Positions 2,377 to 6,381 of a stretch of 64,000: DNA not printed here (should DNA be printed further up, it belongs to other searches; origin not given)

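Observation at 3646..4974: HNH-type intein splitting the NPCGE catalytic motif of class II RNR and apparently ending in Gln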

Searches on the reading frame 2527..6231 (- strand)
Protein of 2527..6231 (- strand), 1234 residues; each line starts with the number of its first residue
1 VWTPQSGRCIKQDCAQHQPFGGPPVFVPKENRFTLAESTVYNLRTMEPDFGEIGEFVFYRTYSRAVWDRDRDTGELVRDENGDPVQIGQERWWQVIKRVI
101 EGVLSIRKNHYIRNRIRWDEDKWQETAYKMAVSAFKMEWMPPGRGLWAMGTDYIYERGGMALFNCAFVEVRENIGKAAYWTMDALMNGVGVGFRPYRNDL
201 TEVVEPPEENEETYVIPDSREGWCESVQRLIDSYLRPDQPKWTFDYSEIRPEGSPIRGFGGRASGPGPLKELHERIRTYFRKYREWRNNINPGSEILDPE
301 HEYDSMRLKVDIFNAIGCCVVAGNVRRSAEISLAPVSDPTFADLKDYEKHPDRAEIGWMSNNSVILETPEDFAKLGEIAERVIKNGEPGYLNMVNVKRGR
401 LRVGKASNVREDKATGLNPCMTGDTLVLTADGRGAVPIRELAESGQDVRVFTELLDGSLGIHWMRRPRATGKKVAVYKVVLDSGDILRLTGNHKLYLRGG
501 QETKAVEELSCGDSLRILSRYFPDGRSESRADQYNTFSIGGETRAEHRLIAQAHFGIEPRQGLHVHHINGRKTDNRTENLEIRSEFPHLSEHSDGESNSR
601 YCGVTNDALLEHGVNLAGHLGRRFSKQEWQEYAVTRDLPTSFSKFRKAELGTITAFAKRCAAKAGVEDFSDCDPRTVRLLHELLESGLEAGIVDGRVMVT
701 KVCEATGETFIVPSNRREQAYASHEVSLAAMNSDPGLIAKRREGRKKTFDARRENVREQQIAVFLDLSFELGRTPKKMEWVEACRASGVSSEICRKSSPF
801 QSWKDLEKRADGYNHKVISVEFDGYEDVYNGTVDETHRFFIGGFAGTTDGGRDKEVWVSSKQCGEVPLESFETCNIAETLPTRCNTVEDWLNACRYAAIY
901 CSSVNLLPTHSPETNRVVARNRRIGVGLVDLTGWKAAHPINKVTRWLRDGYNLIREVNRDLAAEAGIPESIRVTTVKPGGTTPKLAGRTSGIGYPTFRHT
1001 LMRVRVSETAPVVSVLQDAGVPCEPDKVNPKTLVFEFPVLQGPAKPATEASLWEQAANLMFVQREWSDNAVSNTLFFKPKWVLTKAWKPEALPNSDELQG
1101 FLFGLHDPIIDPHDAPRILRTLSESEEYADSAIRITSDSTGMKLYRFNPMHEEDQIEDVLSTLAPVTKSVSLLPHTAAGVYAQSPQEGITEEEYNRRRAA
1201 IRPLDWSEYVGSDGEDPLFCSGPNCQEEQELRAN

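Call 4: search_protein_families(library=pfam, proteins=[window:2527-6231:-], max_evalue=0.1)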
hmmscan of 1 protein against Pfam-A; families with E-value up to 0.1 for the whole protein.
window:2527-6231:- (1234 aa): 5 families
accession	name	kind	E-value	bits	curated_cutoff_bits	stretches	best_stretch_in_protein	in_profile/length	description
PF17975.6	RNR_Alpha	-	2.2e-21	76.7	26.4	2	89-151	39-101/101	Ribonucleotide reductase alpha domain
PF21995.1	RNR-II_ins_dom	-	1.1e-13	51.7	27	1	209-275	32-102/107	B12-dependent ribonucleotide reductase, insertion domain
PF13392.12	HNH_3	-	4.2e-10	39.5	24.8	1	547-582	4-38/46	HNH endonuclease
PF14890.11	Intein_splicing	-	2.9e-08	34.1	35.8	1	430-841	4-148/155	Intein splicing domain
PF02867.20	Ribonuc_red_lgC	-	0.0054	15.9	23.9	0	245-280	35-70/523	Ribonucleotide reductase, barrel domain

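Call 6: find_homologous_proteins(query=window:2527-6231:-, max_evalue=0.00001)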
Query window:2527-6231:- (1234 aa): 3700 proteins with E <= 0.00001 among 8000 candidates; the best 120 are listed.
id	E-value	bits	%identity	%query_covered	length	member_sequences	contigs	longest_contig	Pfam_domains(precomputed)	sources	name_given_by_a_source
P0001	0.0e+0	2842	100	98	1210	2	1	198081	PF17975.7,PF21995.2,PF13392.13,PF14890.12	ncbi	-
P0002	0.0e+0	1227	51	97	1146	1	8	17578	PF17975.7,PF21995.2,PF13392.13,PF14890.12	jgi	jgi:intein/homing endonuclease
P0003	0.0e+0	1184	49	97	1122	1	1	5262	PF17975.7,PF21995.2,PF13392.13,PF14890.12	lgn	-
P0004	0.0e+0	1163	48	97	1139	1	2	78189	PF17975.7,PF21995.2,PF14890.12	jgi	jgi:hypothetical protein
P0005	0.0e+0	1157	48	97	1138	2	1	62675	PF17975.7,PF21995.2,PF14890.12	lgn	-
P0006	0.0e+0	1133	47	97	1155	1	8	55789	PF17975.7,PF21995.2,PF13392.13,PF14890.12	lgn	-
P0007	0.0e+0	1125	46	97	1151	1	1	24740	PF17975.7,PF21995.2,PF13392.13,PF14890.12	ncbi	-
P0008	0.0e+0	1125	46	97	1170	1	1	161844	PF17975.7,PF21995.2,PF13392.13,PF14890.12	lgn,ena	-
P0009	0.0e+0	1115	49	70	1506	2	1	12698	PF17975.7,PF21995.2,PF14528.12,PF13392.13,PF14890.12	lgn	-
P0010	0.0e+0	1081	46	97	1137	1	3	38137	PF17975.7,PF21995.2,PF13392.13,PF14890.12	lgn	-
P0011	0.0e+0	1081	45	97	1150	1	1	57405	PF17975.7,PF21995.2,PF13392.13,PF14890.12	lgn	-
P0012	0.0e+0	1077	47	92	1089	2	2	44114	PF17975.7,PF21995.2,PF14890.12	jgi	jgi:hypothetical protein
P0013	0.0e+0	1051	45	97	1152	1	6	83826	PF17975.7,PF21995.2,PF13392.13,PF14890.12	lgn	-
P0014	0.0e+0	1050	48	85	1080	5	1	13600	PF17975.7,PF21995.2,PF13392.13,PF14890.12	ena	-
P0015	0.0e+0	1044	45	96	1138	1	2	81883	PF17975.7,PF21995.2,PF13392.13,PF14890.12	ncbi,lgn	-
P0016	0.0e+0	1040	63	32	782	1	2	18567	PF17975.7,PF21995.2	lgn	-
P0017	0.0e+0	1037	45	97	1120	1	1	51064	PF17975.7,PF21995.2,PF13392.13,PF14890.12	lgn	-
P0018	0.0e+0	1033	44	97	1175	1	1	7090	PF17975.7,PF21995.2,PF13392.13,PF14890.12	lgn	-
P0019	0.0e+0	1028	44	97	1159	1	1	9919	PF17975.7,PF21995.2,PF13392.13,PF14890.12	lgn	-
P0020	0.0e+0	1022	44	97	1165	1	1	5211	PF17975.7,PF21995.2,PF14890.12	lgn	-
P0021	0.0e+0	1020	43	97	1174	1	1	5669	PF17975.7,PF21995.2,PF13392.13,PF14890.12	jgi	jgi:hypothetical protein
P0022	2.9e-296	1004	46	46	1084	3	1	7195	PF17975.7,PF21995.2,PF13392.13,PF14890.12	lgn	-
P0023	1.5e-295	1002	45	87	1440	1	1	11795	PF17975.7,PF21995.2,PF13392.13,PF14890.12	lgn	-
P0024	9.6e-291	986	43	66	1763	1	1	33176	PF17975.7,PF21995.2,PF14528.12,PF14890.12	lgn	-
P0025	2.9e-282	958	40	52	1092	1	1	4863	PF07591.16,PF17975.7,PF21995.2,PF13392.13,PF14890.12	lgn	-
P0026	7.2e-277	940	57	32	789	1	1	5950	PF02867.21,PF17975.7,PF21995.2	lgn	-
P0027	1.3e-274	932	40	51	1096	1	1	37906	PF17975.7,PF21995.2,PF13392.13,PF14890.12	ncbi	-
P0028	1.0e-269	916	50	43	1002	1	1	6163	PF17975.7,PF21995.2,PF14890.12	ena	-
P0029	1.2e-268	913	40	51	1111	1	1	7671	PF17975.7,PF21995.2,PF13392.13,PF14890.12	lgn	-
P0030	9.0e-263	893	58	32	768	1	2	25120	PF17975.7,PF21995.2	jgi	jgi:ribonucleoside-diphosphate reductase alpha chain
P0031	1.9e-248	846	58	32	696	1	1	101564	PF17975.7,PF21995.2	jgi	-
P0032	5.4e-247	841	56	32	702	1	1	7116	PF17975.7,PF21995.2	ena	-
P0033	7.5e-247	840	54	29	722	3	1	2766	PF02867.21,PF17975.7,PF21995.2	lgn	-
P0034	3.7e-246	838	52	33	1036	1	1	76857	PF17975.7,PF21995.2,PF14528.12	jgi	-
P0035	5.7e-245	834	47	39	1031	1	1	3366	PF17975.7,PF21995.2,PF14528.12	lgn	-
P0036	1.1e-241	823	53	32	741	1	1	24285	PF17975.7,PF21995.2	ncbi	-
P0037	1.6e-241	823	47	37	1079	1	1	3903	PF17975.7,PF21995.2,PF14528.12,PF14890.12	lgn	-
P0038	2.3e-241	822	55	29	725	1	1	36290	PF02867.21,PF17975.7,PF21995.2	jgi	jgi:ribonucleoside-triphosphate reductase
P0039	3.8e-241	821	41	85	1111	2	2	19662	PF17975.7,PF21995.2,PF13392.13,PF14890.12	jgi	jgi:ribonucleotide reductase alpha subunit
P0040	1.2e-239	816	55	32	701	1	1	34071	PF17975.7,PF21995.2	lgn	-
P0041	2.3e-238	812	53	32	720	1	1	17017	PF17975.7,PF21995.2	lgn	-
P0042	2.5e-238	812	54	32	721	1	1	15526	PF02867.21,PF17975.7,PF21995.2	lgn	-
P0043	6.9e-237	807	50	33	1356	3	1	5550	PF05204.20,PF17975.7,PF21995.2,PF14528.12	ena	-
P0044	6.8e-236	804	53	30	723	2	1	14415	PF02867.21,PF17975.7,PF21995.2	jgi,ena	-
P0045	9.5e-235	800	47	34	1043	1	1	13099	PF17975.7,PF21995.2,PF14528.12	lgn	-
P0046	1.2e-234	800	57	32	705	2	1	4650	PF02867.21,PF17975.7,PF21995.2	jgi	jgi:ribonucleoside-triphosphate reductase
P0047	1.3e-233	796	54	32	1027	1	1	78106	PF17975.7,PF21995.2,PF14528.12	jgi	jgi:ribonucleotide reductase alpha subunit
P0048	3.2e-233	795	53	30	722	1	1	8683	PF02867.21,PF17975.7,PF21995.2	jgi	jgi:ribonucleoside-diphosphate reductase alpha chain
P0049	1.5e-232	793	48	34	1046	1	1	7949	PF17975.7,PF21995.2,PF14528.12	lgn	-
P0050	4.8e-232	791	52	32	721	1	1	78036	PF17975.7,PF21995.2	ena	-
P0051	8.5e-232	790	51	31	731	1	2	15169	PF17975.7,PF21995.2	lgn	-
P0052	1.5e-231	790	49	31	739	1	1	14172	PF17975.7,PF21995.2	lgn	-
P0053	2.6e-231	789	53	32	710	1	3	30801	PF02867.21,PF17975.7,PF21995.2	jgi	jgi:ribonucleoside-triphosphate reductase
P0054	5.5e-231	788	52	29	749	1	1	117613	PF17975.7,PF21995.2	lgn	-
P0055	5.9e-231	788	50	33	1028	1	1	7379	PF17975.7,PF21995.2,PF14528.12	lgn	-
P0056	9.5e-231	787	52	32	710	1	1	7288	PF17975.7,PF21995.2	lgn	-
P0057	1.1e-230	787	51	33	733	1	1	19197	PF02867.21,PF17975.7,PF21995.2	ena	-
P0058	1.1e-230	787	52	32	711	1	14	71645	PF17975.7,PF21995.2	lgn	-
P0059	2.1e-230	786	52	30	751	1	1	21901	PF02867.21,PF17975.7,PF21995.2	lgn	-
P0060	2.9e-230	785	52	32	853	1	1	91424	PF17975.7,PF21995.2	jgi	jgi:hypothetical protein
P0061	3.0e-230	785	54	32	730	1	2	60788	PF17975.7,PF21995.2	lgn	-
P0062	3.3e-230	785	39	61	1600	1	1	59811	PF17975.7,PF21995.2,PF13392.13,PF14890.12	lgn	-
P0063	1.1e-229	783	52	32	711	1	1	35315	PF17975.7,PF21995.2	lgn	-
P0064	1.1e-229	783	53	29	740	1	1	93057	PF17975.7,PF21995.2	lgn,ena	-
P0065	1.6e-229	783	52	32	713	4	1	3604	PF17975.7,PF21995.2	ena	-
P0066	2.5e-229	782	48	34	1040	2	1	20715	PF17975.7,PF21995.2,PF14528.12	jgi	-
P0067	5.5e-229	781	51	32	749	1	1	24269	PF17975.7,PF21995.2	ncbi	-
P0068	8.9e-229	780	39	85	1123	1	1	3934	PF02867.21,PF17975.7,PF21995.2,PF13392.13,PF14890.12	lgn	-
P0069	9.3e-229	780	52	30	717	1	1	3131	PF17975.7,PF21995.2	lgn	-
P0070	1.2e-228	780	51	32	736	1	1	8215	PF17975.7,PF21995.2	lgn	-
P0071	2.7e-228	779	51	29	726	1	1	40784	PF02867.21,PF17975.7,PF21995.2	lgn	-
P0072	6.3e-228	778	52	30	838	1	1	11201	PF02867.21,PF17975.7,PF21995.2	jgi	jgi:ribonucleoside-triphosphate reductase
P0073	1.4e-227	776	54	32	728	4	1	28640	PF17975.7,PF21995.2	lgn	-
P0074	2.7e-227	776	52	32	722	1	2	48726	PF17975.7,PF21995.2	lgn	-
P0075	3.6e-227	775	48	34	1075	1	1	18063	PF17975.7,PF21995.2,PF14528.12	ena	-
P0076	4.1e-227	775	52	29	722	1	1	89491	PF17975.7,PF21995.2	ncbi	-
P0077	5.1e-227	775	51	30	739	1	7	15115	PF17975.7,PF21995.2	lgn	-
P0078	5.7e-227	774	53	29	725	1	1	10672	PF17975.7,PF21995.2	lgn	-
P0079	1.3e-226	773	50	33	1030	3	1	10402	PF17975.7,PF21995.2,PF14528.12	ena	-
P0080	1.5e-226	773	53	29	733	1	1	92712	PF17975.7,PF21995.2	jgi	-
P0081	1.7e-226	773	51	30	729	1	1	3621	PF17975.7,PF21995.2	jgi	jgi:ribonucleoside-triphosphate reductase (thioredoxin)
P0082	5.3e-226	771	49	33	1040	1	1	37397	PF17975.7,PF21995.2,PF14528.12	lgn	-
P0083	6.7e-226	771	52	31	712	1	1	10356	PF17975.7,PF21995.2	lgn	-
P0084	7.1e-226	771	46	39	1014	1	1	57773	PF17975.7,PF21995.2,PF14528.12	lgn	-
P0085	1.0e-225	770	52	32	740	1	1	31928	PF17975.7,PF21995.2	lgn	-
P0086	1.4e-225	770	52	30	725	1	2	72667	PF02867.21,PF17975.7,PF21995.2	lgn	-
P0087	2.0e-225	769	47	33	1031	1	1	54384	PF17975.7,PF21995.2,PF14528.12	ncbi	-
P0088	3.7e-225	768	53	32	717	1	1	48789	PF17975.7,PF21995.2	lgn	-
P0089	4.7e-225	768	52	32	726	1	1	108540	PF17975.7,PF21995.2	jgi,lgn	-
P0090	5.4e-225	768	51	32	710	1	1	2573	PF02867.21,PF17975.7,PF21995.2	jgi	jgi:ribonucleoside-diphosphate reductase alpha chain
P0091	6.4e-225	768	51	32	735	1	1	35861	PF17975.7,PF21995.2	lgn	-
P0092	7.1e-225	768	53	32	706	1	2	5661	PF17975.7,PF21995.2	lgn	-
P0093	1.4e-224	766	48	33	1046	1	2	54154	PF17975.7,PF21995.2,PF14528.12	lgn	-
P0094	1.5e-224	766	56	29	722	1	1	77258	PF17975.7,PF21995.2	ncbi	-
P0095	1.5e-224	766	54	30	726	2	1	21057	PF02867.21,PF17975.7,PF21995.2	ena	-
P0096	1.6e-224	766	40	85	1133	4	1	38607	PF02867.21,PF17975.7,PF21995.2,PF13392.13,PF14890.12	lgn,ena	-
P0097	1.7e-224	766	53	31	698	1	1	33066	PF17975.7,PF21995.2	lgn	-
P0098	2.0e-224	766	52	29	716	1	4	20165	PF02867.21,PF17975.7,PF21995.2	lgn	-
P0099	2.9e-224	765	55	29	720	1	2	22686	PF17975.7,PF21995.2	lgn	-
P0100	3.5e-224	765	51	32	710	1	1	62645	PF17975.7,PF21995.2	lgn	-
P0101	4.3e-224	765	50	37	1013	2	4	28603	PF17975.7,PF21995.2,PF14528.12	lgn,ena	-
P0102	5.0e-224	765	51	30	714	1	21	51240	PF17975.7,PF21995.2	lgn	-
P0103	7.2e-224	764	52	32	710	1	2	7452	PF17975.7,PF21995.2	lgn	-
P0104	7.6e-224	764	53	31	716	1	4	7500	PF17975.7,PF21995.2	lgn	-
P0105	8.1e-224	764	53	31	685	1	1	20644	PF17975.7,PF21995.2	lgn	-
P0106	8.5e-224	764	53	29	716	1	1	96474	PF17975.7,PF21995.2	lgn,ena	-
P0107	2.1e-223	763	53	33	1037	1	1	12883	PF17975.7,PF21995.2,PF14528.12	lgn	-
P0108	2.2e-223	763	54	29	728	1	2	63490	PF02867.21,PF17975.7,PF21995.2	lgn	-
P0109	3.6e-223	762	52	30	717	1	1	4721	PF17975.7,PF21995.2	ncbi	-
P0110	5.7e-223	761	52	29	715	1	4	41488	PF17975.7,PF21995.2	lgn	-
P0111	1.1e-222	760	51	30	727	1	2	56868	PF17975.7,PF21995.2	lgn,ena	-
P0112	1.3e-222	760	54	29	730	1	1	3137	PF02867.21,PF17975.7,PF21995.2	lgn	-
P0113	1.6e-222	760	54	29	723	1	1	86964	PF17975.7,PF21995.2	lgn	-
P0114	2.6e-222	759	49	34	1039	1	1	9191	PF17975.7,PF21995.2,PF14528.12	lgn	-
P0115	3.3e-222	759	48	32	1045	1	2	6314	PF17975.7,PF21995.2,PF14528.12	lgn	-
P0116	6.2e-222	758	51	32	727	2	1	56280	PF02867.21,PF17975.7,PF21995.2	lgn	-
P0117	1.0e-221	757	48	34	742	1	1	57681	PF17975.7,PF21995.2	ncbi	-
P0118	1.3e-221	757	50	29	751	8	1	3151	PF17975.7,PF21995.2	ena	-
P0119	1.7e-221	756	50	31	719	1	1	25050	PF17975.7,PF21995.2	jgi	jgi:ribonucleoside-triphosphate reductase (thioredoxin)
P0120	2.5e-221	756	51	33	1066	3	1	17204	PF17975.7,PF21995.2,PF14528.12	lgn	-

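Call 10: find_encoding_contigs(protein=P0001, flank=3000, max_places=3)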
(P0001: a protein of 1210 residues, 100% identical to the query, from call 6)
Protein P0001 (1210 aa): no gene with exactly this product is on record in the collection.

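Call 11: list_cluster_members(proteins=[P0001, P0002, P0007, P0015, P0027])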
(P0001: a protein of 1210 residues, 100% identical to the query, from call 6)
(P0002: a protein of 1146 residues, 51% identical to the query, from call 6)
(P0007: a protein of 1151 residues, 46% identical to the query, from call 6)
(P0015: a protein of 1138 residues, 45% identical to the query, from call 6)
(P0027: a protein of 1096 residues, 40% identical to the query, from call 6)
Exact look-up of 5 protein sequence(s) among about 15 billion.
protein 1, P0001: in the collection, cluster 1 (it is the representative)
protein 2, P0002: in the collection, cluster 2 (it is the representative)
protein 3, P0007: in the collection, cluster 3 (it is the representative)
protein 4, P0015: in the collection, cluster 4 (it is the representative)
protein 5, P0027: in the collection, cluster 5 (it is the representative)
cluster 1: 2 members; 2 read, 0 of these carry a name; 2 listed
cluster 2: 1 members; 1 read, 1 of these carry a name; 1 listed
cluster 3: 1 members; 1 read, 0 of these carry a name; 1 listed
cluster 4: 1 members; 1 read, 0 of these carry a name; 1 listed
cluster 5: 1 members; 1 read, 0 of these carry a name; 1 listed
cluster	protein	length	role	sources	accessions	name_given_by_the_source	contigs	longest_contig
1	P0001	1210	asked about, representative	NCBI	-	-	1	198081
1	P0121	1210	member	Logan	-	-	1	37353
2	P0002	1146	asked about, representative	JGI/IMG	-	intein/homing endonuclease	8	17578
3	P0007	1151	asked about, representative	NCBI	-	-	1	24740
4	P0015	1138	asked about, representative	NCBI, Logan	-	-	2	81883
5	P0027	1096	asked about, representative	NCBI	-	-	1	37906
